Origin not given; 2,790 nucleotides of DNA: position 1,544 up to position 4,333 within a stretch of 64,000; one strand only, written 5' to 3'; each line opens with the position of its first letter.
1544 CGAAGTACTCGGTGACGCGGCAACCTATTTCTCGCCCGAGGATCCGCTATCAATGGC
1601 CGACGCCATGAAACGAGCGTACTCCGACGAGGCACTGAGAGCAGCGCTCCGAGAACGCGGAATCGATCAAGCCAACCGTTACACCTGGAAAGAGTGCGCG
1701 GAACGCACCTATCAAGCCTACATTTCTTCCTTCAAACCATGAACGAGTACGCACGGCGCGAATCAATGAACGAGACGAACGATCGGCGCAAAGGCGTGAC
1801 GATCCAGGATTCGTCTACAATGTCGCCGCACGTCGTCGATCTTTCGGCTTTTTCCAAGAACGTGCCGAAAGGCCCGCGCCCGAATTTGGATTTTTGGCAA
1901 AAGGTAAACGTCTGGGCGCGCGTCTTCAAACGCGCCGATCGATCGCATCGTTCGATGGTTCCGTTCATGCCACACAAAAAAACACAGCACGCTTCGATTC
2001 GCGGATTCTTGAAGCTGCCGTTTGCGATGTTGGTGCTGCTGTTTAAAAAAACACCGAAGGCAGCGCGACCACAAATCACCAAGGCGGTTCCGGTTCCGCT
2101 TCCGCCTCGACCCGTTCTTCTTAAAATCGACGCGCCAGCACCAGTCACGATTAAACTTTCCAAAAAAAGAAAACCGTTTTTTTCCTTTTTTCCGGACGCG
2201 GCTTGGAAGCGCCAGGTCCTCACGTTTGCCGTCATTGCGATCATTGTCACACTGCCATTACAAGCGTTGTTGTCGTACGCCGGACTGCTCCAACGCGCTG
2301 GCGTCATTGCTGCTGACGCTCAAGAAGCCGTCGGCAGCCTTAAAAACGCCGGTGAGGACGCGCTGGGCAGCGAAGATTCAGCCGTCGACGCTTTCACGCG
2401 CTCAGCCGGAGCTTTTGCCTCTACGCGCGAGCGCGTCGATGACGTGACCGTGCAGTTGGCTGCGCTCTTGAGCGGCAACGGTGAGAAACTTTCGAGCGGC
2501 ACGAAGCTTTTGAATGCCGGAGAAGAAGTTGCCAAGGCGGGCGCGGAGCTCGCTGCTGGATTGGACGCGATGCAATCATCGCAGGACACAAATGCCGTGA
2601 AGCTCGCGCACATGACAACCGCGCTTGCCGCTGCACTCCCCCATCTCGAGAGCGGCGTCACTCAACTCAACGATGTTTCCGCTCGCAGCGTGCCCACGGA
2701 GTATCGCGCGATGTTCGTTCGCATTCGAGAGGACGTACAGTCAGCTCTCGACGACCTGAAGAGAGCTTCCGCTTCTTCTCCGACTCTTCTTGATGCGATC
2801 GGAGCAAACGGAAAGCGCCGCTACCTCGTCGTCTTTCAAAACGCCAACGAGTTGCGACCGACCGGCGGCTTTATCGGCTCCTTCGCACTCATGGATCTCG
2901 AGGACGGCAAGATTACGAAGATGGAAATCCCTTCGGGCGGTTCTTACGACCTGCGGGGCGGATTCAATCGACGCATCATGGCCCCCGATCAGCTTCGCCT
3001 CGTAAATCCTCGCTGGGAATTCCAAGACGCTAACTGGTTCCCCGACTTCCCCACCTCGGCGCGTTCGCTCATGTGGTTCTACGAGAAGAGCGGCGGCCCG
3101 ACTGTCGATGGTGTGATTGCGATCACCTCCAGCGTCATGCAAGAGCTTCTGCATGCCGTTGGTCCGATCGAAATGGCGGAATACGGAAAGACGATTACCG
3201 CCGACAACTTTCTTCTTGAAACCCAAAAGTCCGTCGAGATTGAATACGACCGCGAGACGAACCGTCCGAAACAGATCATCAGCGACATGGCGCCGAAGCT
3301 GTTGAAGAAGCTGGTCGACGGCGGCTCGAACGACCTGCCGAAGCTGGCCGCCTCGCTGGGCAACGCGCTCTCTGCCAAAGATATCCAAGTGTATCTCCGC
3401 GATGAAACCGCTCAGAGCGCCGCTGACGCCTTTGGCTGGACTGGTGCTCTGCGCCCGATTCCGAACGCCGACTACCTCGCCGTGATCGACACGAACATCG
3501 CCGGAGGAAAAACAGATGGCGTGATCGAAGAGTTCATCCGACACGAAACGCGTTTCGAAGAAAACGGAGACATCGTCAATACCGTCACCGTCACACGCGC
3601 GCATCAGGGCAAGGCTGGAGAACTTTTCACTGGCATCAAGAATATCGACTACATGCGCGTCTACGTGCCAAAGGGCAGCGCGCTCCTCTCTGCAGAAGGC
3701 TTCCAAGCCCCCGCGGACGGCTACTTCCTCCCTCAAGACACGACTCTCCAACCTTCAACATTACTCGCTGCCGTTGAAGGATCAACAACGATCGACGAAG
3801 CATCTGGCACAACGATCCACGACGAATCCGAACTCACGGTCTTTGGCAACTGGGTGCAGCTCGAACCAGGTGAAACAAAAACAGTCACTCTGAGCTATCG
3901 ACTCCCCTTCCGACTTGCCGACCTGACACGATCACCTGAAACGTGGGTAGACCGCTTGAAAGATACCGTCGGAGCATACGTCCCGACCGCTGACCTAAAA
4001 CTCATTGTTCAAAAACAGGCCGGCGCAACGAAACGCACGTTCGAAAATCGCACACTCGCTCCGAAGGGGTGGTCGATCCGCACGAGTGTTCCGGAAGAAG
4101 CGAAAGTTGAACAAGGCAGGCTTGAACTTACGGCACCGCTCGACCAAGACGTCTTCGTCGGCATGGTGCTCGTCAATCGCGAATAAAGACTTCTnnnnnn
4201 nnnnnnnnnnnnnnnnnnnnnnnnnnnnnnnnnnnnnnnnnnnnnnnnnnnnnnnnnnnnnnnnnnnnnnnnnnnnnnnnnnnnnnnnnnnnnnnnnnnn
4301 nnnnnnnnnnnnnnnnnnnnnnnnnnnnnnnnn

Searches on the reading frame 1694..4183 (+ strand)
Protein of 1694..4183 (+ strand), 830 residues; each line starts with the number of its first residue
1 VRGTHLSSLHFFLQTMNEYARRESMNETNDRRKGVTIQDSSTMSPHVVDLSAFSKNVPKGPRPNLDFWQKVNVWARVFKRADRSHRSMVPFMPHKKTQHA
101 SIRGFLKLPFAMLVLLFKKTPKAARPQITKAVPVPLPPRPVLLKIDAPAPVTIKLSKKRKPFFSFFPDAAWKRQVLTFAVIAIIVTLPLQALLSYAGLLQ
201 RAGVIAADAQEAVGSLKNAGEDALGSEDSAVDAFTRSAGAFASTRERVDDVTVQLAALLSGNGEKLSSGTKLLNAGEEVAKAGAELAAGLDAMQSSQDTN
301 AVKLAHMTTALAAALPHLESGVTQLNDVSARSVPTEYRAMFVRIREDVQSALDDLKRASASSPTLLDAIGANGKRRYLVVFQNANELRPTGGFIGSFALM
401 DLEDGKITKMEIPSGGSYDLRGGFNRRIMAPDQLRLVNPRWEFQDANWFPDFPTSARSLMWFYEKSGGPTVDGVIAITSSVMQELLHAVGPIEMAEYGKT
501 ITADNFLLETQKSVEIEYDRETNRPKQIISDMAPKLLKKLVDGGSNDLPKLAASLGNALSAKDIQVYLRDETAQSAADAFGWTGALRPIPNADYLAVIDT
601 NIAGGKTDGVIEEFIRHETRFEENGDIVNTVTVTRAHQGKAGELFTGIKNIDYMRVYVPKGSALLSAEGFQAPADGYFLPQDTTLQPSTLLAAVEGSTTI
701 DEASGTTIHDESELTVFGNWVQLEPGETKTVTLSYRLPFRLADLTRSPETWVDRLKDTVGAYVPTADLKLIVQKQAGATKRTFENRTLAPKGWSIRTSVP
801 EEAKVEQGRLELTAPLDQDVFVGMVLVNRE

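Call 9: search_protein_families(library=pfam, proteins=[window:1694-4183:+], max_evalue=0.001)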
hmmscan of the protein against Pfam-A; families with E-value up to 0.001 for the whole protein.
window:1694-4183:+ (830 aa): 1 family
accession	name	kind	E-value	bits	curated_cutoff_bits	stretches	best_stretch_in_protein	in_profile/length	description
PF13196.11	DUF4012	-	1.1e-30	107.5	28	1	372-507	1-136/144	Protein of unknown function (DUF4012)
